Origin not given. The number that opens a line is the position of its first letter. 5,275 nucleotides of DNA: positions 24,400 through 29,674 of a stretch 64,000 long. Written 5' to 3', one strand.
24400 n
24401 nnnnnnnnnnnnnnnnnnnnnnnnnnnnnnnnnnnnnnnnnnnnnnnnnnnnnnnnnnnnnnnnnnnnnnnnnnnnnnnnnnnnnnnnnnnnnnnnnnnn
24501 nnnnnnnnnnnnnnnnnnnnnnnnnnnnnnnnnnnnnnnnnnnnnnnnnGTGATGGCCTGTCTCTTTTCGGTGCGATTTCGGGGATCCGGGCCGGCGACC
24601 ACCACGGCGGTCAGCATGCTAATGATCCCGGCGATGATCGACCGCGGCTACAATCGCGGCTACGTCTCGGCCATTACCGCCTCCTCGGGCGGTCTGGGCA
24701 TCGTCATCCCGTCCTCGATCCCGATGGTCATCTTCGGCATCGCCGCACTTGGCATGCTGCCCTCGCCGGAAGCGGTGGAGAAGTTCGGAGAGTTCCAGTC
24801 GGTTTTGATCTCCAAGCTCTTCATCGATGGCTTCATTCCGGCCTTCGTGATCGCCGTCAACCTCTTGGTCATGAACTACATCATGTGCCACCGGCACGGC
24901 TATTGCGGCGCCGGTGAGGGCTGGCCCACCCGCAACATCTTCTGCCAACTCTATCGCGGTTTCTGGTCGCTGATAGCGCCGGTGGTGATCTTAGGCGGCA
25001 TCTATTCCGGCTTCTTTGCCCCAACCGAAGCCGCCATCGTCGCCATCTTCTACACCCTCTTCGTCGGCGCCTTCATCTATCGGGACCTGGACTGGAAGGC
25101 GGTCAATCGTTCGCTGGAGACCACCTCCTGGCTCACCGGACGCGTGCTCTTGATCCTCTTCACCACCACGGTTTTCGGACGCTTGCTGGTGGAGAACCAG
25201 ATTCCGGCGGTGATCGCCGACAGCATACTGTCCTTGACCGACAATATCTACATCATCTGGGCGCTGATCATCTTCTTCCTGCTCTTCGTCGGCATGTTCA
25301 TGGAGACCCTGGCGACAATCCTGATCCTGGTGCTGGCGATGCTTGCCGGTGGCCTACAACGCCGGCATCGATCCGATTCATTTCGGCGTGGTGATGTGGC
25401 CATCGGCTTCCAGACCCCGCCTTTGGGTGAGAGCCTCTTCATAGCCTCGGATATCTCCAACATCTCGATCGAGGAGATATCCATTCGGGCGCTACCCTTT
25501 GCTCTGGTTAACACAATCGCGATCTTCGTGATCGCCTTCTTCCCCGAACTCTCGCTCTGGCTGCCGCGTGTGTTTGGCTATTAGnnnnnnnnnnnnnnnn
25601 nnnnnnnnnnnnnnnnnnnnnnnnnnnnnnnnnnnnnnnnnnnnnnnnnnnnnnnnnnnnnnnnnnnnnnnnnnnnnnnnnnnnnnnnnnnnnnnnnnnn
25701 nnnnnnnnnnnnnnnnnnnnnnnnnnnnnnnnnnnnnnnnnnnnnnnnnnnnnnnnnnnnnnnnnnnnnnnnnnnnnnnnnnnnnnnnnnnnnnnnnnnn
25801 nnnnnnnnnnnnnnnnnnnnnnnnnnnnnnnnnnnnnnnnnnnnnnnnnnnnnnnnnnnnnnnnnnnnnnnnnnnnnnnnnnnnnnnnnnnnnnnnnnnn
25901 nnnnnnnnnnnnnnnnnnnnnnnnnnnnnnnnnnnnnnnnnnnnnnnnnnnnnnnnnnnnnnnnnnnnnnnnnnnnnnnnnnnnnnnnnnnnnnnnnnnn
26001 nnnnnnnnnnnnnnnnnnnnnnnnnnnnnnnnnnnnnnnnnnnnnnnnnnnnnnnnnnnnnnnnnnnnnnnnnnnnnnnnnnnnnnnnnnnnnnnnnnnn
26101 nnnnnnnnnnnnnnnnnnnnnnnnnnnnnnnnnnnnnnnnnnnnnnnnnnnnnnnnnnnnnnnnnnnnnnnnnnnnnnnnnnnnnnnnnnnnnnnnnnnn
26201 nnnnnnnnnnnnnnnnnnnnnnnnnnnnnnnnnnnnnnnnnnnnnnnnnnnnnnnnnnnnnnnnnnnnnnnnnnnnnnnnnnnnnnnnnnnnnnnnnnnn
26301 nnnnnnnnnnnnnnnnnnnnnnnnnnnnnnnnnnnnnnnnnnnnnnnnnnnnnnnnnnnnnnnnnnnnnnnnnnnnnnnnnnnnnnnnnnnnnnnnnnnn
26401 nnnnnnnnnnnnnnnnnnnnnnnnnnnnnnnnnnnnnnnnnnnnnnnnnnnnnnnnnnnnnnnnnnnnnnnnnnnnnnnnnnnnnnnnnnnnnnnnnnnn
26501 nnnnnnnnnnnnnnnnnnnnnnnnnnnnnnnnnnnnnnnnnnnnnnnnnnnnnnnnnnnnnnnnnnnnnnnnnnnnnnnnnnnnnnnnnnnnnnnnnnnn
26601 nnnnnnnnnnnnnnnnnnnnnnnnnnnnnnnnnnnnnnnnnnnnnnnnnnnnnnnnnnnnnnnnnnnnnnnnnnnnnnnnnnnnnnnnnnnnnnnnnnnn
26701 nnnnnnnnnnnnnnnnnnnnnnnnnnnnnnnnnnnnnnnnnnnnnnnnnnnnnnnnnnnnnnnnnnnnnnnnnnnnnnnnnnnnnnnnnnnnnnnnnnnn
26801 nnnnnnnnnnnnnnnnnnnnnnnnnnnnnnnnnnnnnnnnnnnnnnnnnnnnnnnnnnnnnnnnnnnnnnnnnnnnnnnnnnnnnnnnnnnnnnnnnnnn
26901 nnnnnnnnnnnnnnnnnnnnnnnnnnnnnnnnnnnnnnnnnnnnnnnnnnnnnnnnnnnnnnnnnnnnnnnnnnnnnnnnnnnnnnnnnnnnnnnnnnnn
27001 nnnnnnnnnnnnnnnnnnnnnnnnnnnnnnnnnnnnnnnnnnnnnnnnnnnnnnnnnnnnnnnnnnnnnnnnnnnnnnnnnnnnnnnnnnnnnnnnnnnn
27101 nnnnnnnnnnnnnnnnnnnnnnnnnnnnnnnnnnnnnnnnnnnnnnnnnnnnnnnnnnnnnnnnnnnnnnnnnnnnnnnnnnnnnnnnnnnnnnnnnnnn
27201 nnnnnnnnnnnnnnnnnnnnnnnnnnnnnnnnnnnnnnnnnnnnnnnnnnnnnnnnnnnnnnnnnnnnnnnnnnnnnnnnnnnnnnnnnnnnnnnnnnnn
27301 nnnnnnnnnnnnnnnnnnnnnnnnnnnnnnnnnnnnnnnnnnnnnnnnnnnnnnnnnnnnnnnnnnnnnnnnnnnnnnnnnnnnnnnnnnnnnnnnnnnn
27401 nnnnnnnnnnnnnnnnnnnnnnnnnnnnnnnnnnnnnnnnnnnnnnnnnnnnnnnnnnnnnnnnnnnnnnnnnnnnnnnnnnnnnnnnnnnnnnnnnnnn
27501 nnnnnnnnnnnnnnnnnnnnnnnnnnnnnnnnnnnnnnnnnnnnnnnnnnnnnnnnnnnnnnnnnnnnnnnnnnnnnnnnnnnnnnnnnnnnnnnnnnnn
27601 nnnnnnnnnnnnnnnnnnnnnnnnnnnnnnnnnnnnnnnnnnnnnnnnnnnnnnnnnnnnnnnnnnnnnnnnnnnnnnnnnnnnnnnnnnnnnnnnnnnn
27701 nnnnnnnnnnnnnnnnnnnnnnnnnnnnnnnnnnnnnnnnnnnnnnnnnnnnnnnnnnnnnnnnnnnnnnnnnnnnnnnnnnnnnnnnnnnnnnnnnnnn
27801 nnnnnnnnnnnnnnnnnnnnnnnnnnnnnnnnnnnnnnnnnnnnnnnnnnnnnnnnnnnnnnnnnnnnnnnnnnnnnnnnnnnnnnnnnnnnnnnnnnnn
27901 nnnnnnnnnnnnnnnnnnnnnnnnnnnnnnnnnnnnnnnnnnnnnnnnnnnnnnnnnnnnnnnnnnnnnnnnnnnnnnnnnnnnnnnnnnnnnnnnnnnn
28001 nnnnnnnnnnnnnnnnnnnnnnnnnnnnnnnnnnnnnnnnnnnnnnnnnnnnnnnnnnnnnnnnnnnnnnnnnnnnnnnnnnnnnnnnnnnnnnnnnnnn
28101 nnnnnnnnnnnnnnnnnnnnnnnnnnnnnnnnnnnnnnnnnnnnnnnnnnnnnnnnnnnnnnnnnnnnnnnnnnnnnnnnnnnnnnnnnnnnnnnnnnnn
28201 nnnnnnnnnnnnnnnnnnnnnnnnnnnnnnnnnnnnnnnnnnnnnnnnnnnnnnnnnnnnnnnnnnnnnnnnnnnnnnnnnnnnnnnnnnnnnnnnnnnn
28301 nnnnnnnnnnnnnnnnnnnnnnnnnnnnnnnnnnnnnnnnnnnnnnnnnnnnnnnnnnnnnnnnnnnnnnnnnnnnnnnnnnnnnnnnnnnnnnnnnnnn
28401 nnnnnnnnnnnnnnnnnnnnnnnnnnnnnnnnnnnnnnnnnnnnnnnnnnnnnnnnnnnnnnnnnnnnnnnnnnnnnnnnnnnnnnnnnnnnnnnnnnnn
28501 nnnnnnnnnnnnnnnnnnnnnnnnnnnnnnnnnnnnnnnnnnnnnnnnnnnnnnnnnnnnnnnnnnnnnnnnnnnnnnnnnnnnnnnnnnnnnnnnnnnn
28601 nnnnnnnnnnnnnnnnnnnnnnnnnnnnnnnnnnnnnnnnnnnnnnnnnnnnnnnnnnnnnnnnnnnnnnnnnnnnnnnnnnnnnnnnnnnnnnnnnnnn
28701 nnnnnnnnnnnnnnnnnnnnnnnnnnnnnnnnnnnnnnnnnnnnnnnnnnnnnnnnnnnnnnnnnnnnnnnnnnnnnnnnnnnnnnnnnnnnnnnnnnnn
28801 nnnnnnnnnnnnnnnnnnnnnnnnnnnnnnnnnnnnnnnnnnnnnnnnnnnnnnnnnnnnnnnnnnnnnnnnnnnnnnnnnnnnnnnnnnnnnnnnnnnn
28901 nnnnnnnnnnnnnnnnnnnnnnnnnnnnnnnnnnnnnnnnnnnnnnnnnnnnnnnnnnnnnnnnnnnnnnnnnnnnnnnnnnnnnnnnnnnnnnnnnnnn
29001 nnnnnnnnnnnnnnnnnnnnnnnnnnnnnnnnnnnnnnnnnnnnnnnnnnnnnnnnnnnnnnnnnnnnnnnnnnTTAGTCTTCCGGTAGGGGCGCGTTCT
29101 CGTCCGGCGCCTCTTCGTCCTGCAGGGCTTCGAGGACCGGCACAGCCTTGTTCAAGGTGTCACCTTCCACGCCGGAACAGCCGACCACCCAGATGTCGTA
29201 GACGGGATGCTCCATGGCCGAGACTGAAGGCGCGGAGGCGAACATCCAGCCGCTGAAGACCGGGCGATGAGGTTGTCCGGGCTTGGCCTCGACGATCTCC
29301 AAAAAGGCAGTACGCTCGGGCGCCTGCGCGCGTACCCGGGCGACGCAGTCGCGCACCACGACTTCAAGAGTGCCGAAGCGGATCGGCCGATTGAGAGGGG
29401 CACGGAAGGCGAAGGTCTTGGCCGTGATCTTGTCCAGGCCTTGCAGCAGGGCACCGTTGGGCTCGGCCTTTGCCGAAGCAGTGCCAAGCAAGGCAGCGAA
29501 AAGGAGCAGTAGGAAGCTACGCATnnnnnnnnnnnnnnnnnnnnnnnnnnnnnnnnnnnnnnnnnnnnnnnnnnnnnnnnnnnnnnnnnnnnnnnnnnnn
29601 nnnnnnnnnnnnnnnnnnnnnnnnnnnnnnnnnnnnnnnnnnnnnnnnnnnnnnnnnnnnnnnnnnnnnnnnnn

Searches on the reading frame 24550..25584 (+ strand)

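Call 21: search_protein_families(library=pfam, proteins=[window:24550-25584:+])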
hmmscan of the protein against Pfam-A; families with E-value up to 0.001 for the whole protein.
window:24550-25584:+ (344 aa): 1 family
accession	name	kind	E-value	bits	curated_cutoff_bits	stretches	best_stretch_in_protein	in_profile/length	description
PF06808.19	DctM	-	5.6e-54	184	23.8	1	12-334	105-413/413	Tripartite ATP-independent periplasmic transporter, DctM component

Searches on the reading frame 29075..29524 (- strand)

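Call 40: search_protein_families(library=pfam, proteins=[window:29075-29524:-])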
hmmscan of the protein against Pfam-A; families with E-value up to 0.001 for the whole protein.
window:29075-29524:- (149 aa): 1 family
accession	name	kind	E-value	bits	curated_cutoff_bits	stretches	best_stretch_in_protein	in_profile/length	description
PF09923.14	DUF2155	-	3.1e-28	98.2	27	1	25-116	1-89/89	Uncharacterized protein conserved in bacteria (DUF2155)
